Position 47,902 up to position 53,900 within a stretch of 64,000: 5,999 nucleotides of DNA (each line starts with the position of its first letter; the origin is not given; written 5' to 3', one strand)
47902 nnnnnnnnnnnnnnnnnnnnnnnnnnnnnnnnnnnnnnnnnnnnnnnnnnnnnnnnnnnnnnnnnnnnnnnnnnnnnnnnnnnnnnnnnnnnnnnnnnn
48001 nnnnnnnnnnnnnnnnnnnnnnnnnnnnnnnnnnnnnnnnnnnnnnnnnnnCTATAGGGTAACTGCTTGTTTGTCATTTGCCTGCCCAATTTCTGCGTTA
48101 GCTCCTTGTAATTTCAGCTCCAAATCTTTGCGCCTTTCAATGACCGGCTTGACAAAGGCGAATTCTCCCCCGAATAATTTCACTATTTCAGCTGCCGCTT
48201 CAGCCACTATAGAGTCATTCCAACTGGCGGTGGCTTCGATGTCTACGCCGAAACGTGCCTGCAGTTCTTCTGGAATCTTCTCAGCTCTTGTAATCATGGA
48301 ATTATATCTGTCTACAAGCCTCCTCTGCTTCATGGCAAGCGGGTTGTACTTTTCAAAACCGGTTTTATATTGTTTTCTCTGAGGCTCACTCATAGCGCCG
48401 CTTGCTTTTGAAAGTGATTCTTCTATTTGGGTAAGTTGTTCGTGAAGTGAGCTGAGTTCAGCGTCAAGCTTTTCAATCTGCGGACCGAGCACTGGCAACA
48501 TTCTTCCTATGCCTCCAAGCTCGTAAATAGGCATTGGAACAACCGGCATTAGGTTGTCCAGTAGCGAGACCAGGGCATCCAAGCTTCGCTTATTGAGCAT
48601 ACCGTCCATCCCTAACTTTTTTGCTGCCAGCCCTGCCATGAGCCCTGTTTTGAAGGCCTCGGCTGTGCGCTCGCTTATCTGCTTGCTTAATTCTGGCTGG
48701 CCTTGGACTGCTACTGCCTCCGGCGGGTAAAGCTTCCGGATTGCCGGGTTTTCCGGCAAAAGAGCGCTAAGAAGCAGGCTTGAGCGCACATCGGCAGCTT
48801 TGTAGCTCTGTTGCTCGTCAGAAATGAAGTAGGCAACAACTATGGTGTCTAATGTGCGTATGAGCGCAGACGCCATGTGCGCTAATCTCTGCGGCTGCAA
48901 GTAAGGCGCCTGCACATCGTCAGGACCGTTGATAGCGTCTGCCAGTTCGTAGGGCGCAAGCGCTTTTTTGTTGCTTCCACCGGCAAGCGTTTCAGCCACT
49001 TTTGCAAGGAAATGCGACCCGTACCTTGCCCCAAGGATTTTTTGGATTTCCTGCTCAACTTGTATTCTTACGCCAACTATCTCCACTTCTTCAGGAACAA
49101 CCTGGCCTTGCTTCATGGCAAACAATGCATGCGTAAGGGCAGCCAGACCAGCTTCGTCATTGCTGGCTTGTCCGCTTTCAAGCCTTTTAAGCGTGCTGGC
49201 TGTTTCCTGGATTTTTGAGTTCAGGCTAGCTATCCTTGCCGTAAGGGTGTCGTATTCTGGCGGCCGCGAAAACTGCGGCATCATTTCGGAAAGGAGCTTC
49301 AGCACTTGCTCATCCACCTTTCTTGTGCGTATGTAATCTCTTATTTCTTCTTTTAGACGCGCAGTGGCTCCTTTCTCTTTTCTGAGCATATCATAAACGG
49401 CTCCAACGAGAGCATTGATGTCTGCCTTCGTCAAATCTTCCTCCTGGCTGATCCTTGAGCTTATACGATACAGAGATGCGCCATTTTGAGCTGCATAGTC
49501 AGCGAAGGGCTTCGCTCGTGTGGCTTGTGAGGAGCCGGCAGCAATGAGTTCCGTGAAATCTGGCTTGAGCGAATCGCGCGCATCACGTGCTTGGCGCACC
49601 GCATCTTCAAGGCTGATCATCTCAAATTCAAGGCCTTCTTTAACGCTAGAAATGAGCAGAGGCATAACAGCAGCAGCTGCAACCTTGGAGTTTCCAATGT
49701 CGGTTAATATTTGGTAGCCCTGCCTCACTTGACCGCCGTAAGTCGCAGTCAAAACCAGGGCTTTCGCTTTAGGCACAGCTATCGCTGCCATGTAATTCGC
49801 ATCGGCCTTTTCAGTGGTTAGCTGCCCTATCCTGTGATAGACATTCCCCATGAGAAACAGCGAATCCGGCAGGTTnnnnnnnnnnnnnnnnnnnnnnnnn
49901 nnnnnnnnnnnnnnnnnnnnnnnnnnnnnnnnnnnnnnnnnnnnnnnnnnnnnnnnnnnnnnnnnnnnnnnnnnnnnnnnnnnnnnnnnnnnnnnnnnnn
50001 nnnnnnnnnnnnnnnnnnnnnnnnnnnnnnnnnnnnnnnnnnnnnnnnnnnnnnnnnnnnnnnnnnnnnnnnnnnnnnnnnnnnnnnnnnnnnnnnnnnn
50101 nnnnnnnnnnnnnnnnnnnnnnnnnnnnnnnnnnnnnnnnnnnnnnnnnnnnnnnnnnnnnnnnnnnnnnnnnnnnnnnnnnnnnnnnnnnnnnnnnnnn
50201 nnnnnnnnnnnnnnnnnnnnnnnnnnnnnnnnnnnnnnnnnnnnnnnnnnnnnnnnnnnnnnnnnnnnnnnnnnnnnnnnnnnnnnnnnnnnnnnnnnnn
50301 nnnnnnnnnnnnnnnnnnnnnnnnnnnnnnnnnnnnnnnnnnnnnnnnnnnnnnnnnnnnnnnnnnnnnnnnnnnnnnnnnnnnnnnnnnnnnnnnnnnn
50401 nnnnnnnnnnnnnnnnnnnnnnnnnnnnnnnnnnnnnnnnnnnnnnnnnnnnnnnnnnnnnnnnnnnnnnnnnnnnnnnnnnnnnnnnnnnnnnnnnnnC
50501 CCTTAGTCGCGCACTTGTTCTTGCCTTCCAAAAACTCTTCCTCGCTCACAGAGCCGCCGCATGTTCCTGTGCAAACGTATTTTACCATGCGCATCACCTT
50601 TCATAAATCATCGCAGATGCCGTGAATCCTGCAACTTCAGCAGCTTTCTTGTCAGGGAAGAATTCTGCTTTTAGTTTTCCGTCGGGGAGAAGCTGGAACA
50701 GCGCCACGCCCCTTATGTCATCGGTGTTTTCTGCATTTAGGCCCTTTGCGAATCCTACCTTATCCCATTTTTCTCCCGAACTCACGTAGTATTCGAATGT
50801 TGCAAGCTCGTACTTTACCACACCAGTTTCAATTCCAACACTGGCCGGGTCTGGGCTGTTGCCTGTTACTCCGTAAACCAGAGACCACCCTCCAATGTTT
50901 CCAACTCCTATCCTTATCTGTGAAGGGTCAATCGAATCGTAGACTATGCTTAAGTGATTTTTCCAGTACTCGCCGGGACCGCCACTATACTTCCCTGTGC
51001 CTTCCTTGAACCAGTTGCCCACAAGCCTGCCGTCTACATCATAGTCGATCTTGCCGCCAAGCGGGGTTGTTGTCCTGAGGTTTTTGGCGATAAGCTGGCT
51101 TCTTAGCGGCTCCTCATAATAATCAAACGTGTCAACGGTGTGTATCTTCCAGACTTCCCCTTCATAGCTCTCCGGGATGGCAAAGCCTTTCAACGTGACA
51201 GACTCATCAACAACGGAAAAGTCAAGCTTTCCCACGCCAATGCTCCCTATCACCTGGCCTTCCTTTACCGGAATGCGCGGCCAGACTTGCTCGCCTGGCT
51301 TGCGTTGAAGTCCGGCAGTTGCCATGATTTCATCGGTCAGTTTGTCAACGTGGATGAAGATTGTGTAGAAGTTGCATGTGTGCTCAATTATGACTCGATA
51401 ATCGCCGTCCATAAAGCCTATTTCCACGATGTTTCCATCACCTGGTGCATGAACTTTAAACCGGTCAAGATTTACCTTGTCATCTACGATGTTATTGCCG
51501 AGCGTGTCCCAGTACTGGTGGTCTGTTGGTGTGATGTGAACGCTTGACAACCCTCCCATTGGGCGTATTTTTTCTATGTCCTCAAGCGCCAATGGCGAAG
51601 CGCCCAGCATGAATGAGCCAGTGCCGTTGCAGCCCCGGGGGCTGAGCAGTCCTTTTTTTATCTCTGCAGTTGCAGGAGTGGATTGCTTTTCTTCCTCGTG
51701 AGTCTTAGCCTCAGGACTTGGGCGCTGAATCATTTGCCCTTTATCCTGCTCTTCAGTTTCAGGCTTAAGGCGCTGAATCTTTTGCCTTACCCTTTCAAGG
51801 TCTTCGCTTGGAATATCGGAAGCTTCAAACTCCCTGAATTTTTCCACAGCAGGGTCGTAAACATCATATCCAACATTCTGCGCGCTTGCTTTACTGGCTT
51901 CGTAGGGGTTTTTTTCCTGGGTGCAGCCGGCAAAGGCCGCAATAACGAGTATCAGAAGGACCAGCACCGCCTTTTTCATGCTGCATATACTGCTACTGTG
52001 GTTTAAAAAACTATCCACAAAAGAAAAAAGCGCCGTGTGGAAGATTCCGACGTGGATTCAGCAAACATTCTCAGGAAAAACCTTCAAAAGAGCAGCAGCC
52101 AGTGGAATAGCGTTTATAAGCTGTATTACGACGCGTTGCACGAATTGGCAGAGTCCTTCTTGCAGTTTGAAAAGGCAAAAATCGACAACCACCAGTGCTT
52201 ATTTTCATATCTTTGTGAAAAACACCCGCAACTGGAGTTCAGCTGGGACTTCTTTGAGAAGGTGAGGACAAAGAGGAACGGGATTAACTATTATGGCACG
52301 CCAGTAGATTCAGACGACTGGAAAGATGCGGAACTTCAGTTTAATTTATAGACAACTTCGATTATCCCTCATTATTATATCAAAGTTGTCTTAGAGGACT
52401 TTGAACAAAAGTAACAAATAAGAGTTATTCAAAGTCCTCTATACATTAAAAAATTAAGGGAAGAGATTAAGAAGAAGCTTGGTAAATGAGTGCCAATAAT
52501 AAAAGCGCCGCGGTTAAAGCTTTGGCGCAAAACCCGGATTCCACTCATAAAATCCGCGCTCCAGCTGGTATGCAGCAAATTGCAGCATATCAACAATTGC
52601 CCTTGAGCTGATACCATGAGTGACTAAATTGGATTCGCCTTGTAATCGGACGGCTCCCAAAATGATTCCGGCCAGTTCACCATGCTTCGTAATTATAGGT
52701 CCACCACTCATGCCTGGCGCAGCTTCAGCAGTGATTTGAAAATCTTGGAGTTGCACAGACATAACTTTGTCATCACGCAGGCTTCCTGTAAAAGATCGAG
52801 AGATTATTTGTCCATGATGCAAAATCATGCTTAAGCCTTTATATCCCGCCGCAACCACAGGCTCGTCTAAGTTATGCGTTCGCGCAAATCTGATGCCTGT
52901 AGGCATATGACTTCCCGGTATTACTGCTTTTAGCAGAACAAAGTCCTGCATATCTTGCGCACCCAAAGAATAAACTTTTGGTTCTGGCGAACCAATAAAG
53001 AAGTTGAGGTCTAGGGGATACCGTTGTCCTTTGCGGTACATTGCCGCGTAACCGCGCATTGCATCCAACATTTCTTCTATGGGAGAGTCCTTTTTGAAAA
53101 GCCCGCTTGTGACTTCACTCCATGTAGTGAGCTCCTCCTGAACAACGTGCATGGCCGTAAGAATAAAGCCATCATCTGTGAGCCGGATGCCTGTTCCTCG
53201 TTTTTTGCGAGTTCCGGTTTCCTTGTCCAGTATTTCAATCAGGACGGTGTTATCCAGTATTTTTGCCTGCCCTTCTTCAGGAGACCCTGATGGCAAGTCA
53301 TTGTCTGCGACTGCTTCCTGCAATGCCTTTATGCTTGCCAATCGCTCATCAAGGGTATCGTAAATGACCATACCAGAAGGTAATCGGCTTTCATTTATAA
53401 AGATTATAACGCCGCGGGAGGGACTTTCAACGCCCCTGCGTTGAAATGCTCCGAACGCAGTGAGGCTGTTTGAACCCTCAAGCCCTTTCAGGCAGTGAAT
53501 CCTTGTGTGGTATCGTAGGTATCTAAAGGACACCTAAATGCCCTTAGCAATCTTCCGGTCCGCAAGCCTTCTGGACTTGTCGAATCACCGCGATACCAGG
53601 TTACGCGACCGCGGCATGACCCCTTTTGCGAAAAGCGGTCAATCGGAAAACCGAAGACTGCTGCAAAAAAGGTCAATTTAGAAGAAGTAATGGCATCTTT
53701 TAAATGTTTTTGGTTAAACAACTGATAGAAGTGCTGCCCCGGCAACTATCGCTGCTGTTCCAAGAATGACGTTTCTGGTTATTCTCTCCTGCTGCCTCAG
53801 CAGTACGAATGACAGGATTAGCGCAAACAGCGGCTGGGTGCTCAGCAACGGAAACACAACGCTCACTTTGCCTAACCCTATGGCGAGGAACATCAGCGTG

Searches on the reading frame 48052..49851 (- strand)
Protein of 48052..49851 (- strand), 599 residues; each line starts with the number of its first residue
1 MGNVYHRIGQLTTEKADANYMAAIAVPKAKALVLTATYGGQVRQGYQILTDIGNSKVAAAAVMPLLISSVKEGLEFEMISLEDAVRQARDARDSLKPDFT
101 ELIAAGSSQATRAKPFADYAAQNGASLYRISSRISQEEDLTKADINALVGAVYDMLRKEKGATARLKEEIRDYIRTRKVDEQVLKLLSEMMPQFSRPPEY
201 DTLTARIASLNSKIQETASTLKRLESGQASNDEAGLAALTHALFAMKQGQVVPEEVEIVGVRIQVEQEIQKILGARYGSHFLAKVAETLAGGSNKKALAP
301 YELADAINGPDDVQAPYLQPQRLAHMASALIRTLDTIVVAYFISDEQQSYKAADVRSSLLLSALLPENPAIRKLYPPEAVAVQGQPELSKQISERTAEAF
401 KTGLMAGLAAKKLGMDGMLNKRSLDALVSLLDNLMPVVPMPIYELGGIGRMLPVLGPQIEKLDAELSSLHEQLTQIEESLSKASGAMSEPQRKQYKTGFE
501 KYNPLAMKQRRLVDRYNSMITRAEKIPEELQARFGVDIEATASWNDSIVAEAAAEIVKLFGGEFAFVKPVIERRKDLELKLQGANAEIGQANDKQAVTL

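Call 13: search_protein_families(library=pfam, proteins=[window:48052-49851:-])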
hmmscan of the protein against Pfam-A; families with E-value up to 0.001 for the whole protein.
window:48052-49851:- (599 aa): 1 family
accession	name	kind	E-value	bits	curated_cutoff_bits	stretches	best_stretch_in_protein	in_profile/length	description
PF14644.12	DUF4456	-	0.00042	20.6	27.5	0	204-273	136-207/210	Domain of unknown function (DUF4456)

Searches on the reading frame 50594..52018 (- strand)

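Call 13: search_protein_families(library=pfam, proteins=[window:50594-52018:-])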
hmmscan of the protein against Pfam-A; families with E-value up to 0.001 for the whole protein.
window:50594-52018:- (474 aa): 1 family
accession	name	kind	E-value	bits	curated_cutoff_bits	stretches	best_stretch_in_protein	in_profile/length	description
PF01551.29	Peptidase_M23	-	0.00022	21.8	28.7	0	188-239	15-57/96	Peptidase family M23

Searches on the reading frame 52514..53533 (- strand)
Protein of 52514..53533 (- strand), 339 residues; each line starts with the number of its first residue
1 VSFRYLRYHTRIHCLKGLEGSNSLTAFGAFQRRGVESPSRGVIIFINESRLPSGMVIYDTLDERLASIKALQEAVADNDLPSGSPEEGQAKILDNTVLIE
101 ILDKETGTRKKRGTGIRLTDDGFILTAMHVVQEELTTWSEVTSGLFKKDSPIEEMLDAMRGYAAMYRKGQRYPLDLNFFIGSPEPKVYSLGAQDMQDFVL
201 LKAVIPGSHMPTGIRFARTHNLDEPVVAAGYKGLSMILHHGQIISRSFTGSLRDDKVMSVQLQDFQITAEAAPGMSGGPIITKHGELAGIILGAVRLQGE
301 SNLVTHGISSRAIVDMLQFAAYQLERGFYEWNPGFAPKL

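Call 13: search_protein_families(library=pfam, proteins=[window:52514-53533:-])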
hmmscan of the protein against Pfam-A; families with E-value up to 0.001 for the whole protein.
window:52514-53533:- (339 aa): 2 families
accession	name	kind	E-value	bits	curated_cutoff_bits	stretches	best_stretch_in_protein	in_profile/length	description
PF13365.12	Trypsin_2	-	5.8e-12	47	27.6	1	113-290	1-144/144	Trypsin-like peptidase domain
PF00089.32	Trypsin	-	0.00017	21.9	20.6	0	263-294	161-198/220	Trypsin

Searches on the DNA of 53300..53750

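Call 41: search_rna_families(source=window, start=53300, end=53750, threshold=evalue, max_evalue=10, show_alignments=3)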
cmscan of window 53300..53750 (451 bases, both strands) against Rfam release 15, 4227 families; matches with E-value up to 10: 1.
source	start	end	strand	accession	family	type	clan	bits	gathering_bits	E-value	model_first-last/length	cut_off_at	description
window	53634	53711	+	RF02315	TtnuHACA8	Gene; snRNA; snoRNA; HACA-box;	-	16.6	50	5.7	1-130/130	no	Tetrahymena snoRNA TtnuHACA8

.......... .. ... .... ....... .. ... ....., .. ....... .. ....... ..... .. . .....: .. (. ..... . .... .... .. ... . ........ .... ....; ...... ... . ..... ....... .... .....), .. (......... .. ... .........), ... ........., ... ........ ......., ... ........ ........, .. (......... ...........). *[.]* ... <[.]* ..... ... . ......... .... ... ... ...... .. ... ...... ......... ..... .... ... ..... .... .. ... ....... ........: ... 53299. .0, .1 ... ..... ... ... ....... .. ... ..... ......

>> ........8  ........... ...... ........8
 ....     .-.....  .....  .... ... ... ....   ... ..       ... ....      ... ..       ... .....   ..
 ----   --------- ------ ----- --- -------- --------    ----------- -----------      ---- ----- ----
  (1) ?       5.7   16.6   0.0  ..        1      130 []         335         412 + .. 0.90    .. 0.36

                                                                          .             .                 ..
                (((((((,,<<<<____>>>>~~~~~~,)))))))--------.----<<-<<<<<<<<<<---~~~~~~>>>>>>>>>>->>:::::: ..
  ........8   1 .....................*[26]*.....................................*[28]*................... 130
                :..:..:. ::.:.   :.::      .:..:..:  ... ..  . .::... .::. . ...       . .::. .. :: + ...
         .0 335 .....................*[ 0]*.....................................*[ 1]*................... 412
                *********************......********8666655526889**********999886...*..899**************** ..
